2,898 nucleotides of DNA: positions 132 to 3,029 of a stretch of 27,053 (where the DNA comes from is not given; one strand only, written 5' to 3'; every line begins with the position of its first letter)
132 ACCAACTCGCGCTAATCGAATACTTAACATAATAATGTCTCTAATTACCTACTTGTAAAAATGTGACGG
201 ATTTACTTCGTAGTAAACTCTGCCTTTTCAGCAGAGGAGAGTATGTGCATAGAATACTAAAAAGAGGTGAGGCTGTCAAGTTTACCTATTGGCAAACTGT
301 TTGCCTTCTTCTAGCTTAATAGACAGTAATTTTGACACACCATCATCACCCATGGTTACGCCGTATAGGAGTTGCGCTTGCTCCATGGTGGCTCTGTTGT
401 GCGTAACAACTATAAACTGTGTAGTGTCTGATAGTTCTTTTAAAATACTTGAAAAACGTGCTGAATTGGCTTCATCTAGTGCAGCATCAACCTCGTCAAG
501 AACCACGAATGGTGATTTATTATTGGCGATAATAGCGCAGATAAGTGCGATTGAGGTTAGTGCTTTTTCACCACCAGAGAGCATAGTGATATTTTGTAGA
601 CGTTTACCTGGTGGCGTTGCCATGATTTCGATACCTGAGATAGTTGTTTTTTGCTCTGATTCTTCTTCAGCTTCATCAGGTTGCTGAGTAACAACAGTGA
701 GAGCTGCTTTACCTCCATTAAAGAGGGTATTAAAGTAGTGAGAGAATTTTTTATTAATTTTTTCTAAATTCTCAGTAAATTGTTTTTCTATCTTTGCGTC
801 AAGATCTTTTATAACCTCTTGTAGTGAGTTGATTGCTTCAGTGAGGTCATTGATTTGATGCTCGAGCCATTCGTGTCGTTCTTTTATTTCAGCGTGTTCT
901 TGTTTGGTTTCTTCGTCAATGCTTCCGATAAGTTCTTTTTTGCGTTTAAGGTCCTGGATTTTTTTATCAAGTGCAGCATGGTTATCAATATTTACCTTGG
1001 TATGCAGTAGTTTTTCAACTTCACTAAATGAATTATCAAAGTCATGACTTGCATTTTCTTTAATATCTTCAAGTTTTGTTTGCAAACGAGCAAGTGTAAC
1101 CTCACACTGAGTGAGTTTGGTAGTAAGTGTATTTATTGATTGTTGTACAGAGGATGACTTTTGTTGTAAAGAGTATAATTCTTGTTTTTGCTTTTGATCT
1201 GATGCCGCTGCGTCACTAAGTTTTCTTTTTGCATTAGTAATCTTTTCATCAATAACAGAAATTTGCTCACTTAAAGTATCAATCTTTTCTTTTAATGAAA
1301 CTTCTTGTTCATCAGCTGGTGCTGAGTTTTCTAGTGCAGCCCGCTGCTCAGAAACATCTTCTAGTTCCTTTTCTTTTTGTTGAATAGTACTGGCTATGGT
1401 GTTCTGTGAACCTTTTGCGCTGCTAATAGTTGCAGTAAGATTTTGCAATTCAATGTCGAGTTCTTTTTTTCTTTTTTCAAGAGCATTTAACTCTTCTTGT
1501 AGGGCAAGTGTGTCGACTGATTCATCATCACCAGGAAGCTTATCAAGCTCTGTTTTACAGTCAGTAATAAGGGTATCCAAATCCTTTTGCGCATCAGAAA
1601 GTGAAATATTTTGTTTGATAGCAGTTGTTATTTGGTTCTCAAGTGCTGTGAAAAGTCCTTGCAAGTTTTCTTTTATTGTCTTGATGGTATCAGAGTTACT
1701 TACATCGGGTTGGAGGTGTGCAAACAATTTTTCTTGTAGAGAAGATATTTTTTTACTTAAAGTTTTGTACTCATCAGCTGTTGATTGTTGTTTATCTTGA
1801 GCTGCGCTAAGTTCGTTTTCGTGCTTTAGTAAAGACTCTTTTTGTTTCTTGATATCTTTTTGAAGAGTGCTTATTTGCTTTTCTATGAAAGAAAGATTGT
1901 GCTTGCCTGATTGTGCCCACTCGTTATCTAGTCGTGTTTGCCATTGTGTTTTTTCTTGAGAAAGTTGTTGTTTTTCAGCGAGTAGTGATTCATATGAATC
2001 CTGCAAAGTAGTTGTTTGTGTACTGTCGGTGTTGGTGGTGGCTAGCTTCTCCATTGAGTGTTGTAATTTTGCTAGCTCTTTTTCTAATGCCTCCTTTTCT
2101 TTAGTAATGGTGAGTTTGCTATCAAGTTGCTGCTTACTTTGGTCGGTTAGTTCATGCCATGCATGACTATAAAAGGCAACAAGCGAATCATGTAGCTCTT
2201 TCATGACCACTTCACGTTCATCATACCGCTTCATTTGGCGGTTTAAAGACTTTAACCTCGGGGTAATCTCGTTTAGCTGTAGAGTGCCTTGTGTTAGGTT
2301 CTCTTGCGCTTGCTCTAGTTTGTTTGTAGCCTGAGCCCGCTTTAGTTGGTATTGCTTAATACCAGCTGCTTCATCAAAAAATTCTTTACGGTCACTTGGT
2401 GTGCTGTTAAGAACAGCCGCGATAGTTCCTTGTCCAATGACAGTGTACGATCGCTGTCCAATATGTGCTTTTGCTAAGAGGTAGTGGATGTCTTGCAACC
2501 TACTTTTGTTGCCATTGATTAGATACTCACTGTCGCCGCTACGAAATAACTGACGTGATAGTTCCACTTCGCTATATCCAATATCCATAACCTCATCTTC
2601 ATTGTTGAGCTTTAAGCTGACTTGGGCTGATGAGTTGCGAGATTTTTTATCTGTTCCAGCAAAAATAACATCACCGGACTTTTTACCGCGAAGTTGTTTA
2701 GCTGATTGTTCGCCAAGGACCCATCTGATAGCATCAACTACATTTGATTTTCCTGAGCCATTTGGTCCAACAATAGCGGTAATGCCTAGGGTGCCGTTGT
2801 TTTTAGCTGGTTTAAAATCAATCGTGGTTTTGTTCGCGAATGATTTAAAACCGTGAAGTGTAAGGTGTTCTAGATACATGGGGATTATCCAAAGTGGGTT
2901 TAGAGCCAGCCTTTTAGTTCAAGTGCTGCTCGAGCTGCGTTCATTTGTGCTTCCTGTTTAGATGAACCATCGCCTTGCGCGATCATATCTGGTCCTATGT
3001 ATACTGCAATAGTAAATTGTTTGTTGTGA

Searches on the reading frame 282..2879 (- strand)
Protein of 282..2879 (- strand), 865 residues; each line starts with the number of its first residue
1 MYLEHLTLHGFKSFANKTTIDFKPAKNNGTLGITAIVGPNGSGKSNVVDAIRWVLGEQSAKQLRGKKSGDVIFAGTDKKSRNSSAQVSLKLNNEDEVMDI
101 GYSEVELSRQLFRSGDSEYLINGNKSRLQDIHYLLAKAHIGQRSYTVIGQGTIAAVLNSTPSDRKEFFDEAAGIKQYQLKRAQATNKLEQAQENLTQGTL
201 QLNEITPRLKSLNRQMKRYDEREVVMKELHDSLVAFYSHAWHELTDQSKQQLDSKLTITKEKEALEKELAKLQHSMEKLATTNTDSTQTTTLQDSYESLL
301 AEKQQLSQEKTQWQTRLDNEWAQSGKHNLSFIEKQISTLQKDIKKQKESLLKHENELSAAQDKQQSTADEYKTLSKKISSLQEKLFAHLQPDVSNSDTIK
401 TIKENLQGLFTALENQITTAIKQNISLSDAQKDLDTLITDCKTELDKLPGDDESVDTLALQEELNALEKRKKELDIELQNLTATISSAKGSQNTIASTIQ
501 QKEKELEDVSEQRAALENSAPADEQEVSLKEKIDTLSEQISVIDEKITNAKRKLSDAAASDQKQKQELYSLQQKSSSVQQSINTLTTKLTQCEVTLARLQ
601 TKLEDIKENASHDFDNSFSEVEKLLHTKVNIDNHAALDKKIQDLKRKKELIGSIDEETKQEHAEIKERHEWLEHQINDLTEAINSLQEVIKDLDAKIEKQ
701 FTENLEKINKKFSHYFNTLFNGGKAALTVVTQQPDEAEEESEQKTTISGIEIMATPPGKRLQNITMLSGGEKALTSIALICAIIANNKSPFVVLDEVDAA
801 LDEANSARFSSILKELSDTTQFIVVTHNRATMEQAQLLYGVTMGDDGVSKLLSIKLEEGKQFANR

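Call 17: search_protein_families(library=pfam, proteins=[window:282-2879:-], max_evalue=0.01)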
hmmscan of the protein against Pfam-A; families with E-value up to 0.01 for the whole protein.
window:282-2879:- (865 aa): 9 families
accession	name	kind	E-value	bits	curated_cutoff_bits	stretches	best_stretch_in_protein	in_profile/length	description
PF02463.25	SMC_N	-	2.1e-52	178.2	40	1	2-849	1-219/220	RecF/RecN/SMC N terminal domain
PF13476.12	AAA_23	-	7.8e-23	82.6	27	1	6-210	2-201/201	AAA domain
PF13304.12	AAA_21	-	1.1e-14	55.6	27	2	33-121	1-109/304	AAA domain, putative AbiEii toxin, Type IV TA system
PF13175.12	AAA_15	-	1.6e-11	44.9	32.1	1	1-381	1-275/374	AAA ATPase domain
PF13555.12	AAA_29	-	4.8e-06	26.7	27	1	8-56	6-47/61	P-loop containing region of AAA domain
PF00261.25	Tropomyosin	-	2.6e-05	24.2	38.6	1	529-703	4-181/242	Tropomyosin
PF02090.21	SPAM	-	0.0015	18.9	35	1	528-608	23-103/142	Salmonella surface presentation of antigen gene type M protein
PF19220.6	Rod_CreS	-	0.0023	17.5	100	1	459-609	31-175/359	Crescentin, rod domain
PF13558.12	SbcC_Walker_B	-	0.0086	16.7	27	0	761-814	27-89/90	SbcC/RAD50-like, Walker B motif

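Call 35: find_encoding_contigs(protein=window:282-2879:-, flank=10000, max_places=3)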
Protein window:282-2879:- (865 aa): 1 contig read that carries it; 1 place shown.
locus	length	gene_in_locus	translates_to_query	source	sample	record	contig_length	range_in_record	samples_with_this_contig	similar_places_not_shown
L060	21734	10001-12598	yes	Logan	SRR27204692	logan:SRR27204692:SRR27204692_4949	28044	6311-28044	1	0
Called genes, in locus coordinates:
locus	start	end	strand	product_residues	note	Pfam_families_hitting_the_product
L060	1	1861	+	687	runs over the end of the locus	-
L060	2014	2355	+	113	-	-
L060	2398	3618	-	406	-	PF21710:Spt6_S1 (faint), PF00575:S1, PF23459:S1_RRP5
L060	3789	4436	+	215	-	-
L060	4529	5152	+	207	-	PF13483:Lactamase_B_3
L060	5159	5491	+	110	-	-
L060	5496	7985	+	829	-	PF00521:DNA_topoisoIV, PF03989:DNA_gyraseA_C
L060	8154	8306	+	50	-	PF01783:Ribosomal_L32p (weak)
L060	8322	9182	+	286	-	PF01029:NusB, PF00293:NUDIX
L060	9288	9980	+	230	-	PF22935:RM44_endonuclase, PF14622:Ribonucleas_3_3, PF00636:Ribonuclease_3, PF00035:dsrm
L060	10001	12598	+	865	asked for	PF02463:SMC_N, PF13175:AAA_15, PF13476:AAA_23, PF13555:AAA_29 (weak), PF13304:AAA_21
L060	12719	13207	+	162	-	PF00886:Ribosomal_S16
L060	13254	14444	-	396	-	PF00437:T2SSE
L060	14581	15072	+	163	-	-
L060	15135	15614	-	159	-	PF18895:T4SS_pilin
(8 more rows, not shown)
